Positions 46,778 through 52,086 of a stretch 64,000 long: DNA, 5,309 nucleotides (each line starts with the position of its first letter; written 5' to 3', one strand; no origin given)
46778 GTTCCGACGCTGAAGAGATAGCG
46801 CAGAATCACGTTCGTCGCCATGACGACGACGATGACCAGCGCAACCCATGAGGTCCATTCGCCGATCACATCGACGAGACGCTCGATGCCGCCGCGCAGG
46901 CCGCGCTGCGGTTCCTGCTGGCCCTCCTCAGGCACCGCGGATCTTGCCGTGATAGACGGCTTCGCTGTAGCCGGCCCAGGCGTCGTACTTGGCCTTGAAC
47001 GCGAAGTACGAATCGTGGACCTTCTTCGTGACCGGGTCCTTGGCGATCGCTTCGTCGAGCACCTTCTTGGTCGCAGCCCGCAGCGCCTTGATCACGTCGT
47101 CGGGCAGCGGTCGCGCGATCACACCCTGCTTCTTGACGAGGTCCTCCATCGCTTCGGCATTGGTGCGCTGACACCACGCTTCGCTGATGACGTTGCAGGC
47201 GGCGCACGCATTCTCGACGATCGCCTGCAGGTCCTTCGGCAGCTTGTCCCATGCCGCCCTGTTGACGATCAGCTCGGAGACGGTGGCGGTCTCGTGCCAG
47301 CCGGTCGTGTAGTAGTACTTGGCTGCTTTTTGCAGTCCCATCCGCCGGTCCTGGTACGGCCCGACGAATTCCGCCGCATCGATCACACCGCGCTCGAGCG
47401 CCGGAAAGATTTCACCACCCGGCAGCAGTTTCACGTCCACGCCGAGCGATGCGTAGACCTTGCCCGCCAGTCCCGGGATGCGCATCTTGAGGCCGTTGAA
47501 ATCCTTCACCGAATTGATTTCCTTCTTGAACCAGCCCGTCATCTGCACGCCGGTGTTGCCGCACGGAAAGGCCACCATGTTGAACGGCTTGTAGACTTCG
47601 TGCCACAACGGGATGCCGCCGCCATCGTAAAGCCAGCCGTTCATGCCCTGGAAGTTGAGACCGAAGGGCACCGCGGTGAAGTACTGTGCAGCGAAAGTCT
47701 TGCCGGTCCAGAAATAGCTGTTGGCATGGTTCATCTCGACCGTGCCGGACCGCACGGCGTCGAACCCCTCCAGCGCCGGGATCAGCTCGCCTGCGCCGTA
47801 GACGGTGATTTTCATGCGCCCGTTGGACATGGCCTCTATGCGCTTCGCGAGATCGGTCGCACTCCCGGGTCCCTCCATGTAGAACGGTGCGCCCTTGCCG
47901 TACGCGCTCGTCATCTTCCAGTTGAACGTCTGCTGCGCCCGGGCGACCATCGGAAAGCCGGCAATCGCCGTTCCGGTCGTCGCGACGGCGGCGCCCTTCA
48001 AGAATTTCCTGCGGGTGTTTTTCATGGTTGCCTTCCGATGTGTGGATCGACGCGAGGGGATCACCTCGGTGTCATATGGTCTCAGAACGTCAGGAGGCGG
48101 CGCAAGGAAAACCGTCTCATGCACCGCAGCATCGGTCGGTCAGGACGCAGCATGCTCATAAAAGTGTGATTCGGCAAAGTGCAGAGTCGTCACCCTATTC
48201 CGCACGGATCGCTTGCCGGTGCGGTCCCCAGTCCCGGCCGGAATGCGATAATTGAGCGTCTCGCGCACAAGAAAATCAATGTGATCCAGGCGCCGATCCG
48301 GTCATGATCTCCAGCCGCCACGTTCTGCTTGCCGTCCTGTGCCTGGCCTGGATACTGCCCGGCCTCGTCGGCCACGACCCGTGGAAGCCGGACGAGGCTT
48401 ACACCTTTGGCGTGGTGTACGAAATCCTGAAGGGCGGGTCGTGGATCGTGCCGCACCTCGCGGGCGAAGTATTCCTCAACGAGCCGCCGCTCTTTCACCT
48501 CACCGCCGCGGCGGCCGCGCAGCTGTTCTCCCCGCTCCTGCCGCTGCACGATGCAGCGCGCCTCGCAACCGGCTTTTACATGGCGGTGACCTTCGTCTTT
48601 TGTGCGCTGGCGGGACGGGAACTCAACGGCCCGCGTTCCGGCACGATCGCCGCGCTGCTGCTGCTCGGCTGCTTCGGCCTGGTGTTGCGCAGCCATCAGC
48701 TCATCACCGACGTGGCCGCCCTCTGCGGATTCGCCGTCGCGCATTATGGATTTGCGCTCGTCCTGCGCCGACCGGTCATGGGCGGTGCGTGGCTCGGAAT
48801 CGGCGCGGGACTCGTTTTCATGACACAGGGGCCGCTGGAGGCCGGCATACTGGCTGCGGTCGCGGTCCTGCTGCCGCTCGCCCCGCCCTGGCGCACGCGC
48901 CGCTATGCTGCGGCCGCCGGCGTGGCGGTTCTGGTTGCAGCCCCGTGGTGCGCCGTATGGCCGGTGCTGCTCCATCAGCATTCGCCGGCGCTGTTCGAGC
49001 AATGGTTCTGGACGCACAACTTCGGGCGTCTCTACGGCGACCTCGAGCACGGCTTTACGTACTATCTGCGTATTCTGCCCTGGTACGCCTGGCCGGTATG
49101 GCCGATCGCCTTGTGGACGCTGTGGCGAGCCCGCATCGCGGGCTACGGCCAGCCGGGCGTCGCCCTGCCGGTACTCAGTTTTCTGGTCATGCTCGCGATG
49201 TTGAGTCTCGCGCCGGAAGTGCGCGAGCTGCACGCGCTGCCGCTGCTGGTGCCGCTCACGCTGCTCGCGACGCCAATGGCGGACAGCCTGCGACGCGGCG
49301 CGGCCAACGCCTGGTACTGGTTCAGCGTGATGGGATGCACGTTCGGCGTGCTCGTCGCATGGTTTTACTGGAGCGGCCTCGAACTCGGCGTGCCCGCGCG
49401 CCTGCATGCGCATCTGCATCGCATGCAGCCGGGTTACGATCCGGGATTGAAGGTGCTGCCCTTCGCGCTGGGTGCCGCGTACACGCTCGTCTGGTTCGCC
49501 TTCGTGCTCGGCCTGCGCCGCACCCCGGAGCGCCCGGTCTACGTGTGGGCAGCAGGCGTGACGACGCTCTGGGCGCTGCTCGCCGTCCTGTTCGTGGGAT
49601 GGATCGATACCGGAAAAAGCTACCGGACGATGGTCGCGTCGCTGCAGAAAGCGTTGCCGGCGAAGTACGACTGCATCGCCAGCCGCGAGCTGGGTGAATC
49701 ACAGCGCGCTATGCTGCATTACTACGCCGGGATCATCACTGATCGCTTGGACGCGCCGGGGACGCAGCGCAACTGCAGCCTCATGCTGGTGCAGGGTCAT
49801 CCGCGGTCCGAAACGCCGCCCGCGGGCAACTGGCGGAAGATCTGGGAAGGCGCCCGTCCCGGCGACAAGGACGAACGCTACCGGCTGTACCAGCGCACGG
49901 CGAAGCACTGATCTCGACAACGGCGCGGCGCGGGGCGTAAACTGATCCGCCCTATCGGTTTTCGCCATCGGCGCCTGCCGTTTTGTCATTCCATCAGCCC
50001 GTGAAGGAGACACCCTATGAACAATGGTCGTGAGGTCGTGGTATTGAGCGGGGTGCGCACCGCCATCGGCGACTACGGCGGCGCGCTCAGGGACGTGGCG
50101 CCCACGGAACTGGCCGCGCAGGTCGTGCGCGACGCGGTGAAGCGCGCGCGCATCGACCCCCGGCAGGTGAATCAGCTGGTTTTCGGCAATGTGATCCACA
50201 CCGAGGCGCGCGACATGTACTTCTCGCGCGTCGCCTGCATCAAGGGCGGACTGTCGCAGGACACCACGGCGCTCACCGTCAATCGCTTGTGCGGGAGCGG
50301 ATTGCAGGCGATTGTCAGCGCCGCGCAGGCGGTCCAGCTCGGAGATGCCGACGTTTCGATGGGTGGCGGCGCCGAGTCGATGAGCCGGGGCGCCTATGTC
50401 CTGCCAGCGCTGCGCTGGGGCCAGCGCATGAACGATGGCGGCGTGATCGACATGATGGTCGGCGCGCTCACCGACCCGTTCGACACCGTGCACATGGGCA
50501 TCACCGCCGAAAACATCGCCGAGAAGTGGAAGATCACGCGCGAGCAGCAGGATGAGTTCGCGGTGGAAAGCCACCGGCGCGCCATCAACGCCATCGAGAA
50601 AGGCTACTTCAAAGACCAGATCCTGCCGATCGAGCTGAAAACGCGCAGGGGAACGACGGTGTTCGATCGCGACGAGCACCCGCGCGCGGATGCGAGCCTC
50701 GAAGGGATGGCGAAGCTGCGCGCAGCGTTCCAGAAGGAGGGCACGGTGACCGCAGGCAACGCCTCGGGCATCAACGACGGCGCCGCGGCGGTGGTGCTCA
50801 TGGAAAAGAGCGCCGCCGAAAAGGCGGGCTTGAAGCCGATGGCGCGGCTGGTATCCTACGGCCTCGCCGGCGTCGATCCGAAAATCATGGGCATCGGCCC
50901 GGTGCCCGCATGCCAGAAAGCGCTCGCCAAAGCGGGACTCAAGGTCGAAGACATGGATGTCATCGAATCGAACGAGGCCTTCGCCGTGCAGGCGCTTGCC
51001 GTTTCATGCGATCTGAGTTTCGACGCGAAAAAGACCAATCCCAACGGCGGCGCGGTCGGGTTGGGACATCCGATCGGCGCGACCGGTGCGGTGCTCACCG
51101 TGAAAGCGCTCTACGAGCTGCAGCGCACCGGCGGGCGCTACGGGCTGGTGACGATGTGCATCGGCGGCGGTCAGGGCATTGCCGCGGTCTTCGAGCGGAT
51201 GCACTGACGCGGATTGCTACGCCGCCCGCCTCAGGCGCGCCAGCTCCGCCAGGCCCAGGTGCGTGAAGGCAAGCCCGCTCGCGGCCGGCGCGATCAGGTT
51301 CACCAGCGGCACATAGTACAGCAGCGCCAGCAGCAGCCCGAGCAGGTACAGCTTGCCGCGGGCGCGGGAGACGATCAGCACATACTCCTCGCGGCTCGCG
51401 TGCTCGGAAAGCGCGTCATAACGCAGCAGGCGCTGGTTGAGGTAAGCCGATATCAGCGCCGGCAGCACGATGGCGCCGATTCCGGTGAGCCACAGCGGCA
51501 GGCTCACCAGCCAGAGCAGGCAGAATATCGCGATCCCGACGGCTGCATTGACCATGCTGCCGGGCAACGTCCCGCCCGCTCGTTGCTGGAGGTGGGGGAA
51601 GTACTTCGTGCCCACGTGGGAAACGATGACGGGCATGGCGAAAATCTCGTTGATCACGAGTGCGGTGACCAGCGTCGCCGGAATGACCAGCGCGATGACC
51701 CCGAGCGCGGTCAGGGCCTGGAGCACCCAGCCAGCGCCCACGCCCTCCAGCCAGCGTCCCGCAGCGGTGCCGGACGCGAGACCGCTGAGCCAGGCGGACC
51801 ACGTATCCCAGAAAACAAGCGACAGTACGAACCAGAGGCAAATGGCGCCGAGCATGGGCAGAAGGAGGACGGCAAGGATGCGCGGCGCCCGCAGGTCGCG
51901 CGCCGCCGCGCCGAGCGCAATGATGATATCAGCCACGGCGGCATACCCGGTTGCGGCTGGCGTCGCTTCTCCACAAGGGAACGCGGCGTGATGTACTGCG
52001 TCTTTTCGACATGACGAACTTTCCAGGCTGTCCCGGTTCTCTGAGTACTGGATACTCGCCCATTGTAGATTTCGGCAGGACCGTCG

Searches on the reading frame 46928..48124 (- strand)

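Call 59: search_protein_families(library=pfam, proteins=[window:46928-48124:-], max_evalue=0.00001)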
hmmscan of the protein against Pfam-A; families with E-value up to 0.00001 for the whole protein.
window:46928-48124:- (398 aa): 1 family
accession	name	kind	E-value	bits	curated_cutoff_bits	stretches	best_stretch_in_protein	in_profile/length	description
PF03480.18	DctP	-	1.4e-57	195.7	23.4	1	88-362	14-285/286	Bacterial extracellular solute-binding protein, family 7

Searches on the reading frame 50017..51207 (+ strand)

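Call 59: search_protein_families(library=pfam, proteins=[window:50017-51207:+], max_evalue=0.00001)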
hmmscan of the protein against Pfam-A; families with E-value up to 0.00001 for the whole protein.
window:50017-51207:+ (396 aa): 2 families
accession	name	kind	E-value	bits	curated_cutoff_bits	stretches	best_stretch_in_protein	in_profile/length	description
PF00108.29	Thiolase_N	-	4.3e-91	305.3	26.4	1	7-265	1-260/260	Thiolase, N-terminal domain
PF02803.24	Thiolase_C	-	3.5e-47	159.5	27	1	272-394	1-123/123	Thiolase, C-terminal domain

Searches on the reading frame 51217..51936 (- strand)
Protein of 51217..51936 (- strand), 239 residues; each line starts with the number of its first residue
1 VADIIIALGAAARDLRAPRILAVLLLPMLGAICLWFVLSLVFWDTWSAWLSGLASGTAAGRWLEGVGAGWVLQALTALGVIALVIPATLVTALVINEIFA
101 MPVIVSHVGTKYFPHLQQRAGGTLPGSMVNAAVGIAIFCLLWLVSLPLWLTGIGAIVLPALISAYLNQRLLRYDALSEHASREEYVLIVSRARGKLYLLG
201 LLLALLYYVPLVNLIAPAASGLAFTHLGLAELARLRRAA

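Call 59: search_protein_families(library=pfam, proteins=[window:51217-51936:-], max_evalue=0.00001)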
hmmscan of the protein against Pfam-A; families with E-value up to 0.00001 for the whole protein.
window:51217-51936:- (239 aa): 1 family
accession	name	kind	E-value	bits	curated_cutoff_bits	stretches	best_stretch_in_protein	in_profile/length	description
PF07264.17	EI24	-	8.6e-26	91.7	32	1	8-217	2-199/199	Sulfate transporter CysZ/Etoposide-induced protein 2.4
